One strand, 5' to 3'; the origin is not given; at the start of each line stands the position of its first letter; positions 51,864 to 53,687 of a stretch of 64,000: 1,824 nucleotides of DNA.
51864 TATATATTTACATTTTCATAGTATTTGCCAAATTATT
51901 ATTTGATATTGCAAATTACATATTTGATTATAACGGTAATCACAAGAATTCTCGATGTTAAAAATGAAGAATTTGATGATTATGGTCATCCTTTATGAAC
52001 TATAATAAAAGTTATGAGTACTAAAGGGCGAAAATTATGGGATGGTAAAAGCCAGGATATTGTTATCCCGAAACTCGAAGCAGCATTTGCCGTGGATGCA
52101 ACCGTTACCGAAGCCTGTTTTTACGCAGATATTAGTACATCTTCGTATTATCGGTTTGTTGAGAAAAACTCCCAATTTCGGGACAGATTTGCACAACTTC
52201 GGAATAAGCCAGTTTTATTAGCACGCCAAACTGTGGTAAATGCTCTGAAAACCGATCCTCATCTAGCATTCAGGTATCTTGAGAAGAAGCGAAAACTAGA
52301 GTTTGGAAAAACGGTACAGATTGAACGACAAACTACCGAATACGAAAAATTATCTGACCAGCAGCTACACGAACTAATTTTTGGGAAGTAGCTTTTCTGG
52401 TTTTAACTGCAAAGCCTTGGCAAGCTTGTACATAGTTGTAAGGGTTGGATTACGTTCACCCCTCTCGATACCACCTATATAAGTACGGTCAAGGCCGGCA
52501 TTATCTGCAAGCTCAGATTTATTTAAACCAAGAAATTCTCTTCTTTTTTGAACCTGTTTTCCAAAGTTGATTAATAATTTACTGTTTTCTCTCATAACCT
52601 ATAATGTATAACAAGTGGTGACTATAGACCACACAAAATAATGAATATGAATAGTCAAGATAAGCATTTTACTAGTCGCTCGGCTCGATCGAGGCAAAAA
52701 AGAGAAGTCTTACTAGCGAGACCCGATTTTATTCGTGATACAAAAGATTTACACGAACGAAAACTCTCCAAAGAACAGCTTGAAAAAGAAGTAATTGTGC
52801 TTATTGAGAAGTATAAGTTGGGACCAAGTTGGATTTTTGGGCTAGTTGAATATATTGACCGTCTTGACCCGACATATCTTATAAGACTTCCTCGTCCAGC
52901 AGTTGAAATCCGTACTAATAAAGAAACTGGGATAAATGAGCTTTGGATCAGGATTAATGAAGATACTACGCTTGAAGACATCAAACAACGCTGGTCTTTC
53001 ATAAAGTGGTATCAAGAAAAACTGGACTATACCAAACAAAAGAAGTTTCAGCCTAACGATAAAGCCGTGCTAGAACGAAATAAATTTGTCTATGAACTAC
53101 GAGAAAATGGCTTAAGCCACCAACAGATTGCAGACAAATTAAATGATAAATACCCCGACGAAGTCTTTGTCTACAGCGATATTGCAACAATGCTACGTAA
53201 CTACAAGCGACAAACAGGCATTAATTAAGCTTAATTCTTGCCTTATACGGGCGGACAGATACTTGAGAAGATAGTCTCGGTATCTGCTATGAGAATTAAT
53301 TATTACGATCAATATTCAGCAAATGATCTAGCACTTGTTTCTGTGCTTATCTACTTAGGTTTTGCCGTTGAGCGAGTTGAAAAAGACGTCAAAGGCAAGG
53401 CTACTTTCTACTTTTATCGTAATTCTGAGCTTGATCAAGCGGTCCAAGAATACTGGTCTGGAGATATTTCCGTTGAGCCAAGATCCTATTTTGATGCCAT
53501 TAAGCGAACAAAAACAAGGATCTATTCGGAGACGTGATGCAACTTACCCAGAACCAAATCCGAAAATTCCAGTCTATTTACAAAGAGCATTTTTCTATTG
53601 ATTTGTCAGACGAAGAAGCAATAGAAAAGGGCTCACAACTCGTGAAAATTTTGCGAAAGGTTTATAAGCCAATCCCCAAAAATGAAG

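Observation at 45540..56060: A ~10.5 kb large-serine-recombinase element splits a BNR/dockerin surface-protein gene (skin/fdxN-element-like interruption)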

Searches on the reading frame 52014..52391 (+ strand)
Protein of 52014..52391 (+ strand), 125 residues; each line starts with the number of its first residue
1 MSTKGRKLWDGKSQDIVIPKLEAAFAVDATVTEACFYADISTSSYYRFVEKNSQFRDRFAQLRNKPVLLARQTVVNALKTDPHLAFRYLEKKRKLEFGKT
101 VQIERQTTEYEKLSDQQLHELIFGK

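Call 5: search_protein_families(library=pfam, proteins=[window:52014-52391:+], max_evalue=0.01)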
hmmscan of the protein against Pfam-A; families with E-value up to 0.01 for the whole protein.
window:52014-52391:+ (125 aa): 0 families

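Call 14: search_protein_families(library=phrogs, proteins=[window:52014-52391:+], max_evalue=0.01)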
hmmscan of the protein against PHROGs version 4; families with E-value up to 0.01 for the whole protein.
window:52014-52391:+ (125 aa): 1 family
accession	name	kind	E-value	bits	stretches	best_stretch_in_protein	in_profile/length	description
phrog_4102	-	head and packaging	8.6e-10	40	1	12-108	14-121/166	terminase small subunit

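Call 15: search_protein_families(library=padloc, proteins=[window:52014-52391:+], max_evalue=0.01)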
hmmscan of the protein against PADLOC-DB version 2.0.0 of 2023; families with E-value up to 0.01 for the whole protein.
window:52014-52391:+ (125 aa): 0 families

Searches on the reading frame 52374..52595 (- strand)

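Call 5: search_protein_families(library=pfam, proteins=[window:52374-52595:-], max_evalue=0.01)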
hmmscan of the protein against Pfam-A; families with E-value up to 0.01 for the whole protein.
window:52374-52595:- (73 aa): 4 families
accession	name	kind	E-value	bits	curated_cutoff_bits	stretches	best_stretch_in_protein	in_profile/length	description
PF01381.28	HTH_3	-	1.1e-14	54.6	23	1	16-69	2-55/55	Helix-turn-helix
PF12844.13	HTH_19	-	7e-08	32.7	30.2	1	12-70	1-59/64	Helix-turn-helix domain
PF13560.12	HTH_31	-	1.1e-07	32.5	27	1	11-67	2-59/64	Helix-turn-helix domain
PF13443.12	HTH_26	-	5.2e-05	23.9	22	1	23-70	10-58/63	Cro/C1-type HTH DNA-binding domain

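Call 14: search_protein_families(library=phrogs, proteins=[window:52374-52595:-], max_evalue=0.01)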
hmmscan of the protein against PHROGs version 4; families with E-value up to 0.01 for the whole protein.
window:52374-52595:- (73 aa): 17 families
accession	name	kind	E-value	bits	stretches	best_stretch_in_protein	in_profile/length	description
phrog_7241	-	transcription regulation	2.3e-10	41.6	1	13-70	64-121/122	transcriptional regulator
phrog_4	-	transcription regulation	1.6e-09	38.3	1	9-71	135-193/400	transcriptional repressor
phrog_8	-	transcription regulation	1.9e-09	38.4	1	2-62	68-128/346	transcriptional regulator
phrog_1373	-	transcription regulation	6.8e-09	36.9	1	11-71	64-124/166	transcriptional regulator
phrog_3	-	transcription regulation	7.3e-09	36.9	1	7-72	85-148/430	transcriptional repressor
phrog_5823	-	transcription regulation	3.5e-08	34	1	10-70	6-67/404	transcriptional regulator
phrog_2439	-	transcription regulation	2.9e-07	30.7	1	12-69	9-66/367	transcriptional regulator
phrog_6288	-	unknown function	3.1e-06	28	1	10-63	29-83/322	-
phrog_2967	-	transcription regulation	4.9e-06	27.2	1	10-70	10-70/225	transcriptional regulator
phrog_4836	-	transcription regulation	9.1e-06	26.4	1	7-70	72-135/194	CII-like regulator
phrog_2328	-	transcription regulation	9.4e-05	23.2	1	11-67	16-72/128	transcriptional repressor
phrog_4739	-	unknown function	0.00016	22.3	1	13-71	70-128/167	-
phrog_32768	-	unknown function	0.00043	20.1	1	9-67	8-67/446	-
phrog_2104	-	unknown function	0.00059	21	1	13-67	42-95/103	-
phrog_4031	-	unknown function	0.0016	17.9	1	9-67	517-576/626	-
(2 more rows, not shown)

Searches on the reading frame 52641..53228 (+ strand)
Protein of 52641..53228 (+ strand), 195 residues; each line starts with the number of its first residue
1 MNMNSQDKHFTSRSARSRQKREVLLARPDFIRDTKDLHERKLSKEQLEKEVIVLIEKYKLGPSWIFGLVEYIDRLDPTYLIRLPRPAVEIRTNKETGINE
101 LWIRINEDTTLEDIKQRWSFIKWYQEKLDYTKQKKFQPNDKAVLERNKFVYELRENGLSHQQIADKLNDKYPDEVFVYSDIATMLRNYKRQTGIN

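Call 5: search_protein_families(library=pfam, proteins=[window:52641-53228:+], max_evalue=0.01)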
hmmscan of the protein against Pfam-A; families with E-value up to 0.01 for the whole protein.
window:52641-53228:+ (195 aa): 0 families

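Call 14: search_protein_families(library=phrogs, proteins=[window:52641-53228:+], max_evalue=0.01)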
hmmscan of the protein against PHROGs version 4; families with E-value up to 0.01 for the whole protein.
window:52641-53228:+ (195 aa): 2 families
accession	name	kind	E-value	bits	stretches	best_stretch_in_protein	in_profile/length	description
phrog_17493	-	unknown function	0.0059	17.6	0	14-51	24-61/139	-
phrog_24837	-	unknown function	0.0089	17.6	0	136-174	5-42/66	-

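Call 15: search_protein_families(library=padloc, proteins=[window:52641-53228:+], max_evalue=0.01)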
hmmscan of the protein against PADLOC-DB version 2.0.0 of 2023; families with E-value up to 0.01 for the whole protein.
window:52641-53228:+ (195 aa): 0 families

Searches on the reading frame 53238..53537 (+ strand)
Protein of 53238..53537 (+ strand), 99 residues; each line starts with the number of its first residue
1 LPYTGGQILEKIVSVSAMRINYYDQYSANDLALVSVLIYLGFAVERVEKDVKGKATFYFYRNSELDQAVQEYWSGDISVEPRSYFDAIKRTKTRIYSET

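Call 6: search_protein_families(library=pfam, proteins=[window:53238-53537:+], max_evalue=0.01)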
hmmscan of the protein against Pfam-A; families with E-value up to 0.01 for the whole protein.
window:53238-53537:+ (99 aa): 1 family
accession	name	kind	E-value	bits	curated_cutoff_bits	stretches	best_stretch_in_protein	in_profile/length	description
PF18903.5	DUF5659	-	4.8e-12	46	23.6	1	25-96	3-74/75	Domain of unknown function (DUF5659)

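Call 14: search_protein_families(library=phrogs, proteins=[window:53238-53537:+], max_evalue=0.01)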
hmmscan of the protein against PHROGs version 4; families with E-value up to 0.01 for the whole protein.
window:53238-53537:+ (99 aa): 0 families
